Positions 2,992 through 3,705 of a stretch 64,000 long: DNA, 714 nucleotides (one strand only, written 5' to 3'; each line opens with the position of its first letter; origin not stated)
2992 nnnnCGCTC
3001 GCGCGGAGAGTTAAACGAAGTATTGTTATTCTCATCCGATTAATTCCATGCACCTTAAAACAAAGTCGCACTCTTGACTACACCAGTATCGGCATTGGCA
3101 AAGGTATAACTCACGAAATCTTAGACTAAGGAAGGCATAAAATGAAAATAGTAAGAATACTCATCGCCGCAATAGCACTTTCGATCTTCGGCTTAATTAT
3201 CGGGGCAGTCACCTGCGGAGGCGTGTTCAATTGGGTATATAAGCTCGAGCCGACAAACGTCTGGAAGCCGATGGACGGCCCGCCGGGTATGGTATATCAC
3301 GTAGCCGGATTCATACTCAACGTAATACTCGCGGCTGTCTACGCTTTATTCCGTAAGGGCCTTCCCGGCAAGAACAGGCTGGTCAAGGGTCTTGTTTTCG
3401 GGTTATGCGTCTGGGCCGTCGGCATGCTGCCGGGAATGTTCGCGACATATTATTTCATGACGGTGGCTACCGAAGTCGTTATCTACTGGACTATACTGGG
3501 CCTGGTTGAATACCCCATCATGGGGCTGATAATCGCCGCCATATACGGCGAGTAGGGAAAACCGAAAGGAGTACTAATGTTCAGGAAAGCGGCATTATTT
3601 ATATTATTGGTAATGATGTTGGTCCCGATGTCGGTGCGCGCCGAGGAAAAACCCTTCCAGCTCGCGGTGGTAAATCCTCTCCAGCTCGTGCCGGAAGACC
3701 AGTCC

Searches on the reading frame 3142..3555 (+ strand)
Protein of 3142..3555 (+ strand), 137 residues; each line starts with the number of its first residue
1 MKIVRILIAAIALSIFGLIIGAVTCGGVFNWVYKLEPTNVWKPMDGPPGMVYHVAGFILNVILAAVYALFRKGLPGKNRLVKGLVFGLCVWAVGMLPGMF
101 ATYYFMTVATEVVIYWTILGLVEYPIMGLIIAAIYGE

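Call 84: search_protein_families(library=pfam, proteins=[window:3142-3555:+], max_evalue=0.01)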
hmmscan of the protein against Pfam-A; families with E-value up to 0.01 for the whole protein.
window:3142-3555:+ (137 aa): 2 families
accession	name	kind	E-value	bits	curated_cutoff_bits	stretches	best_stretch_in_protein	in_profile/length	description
PF20587.3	DUF6789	-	0.00032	21.2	27.1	1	48-136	54-134/144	Family of unknown function (DUF6789)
PF08570.15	DUF1761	-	0.0071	17.1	31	1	9-131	2-122/123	Protein of unknown function (DUF1761)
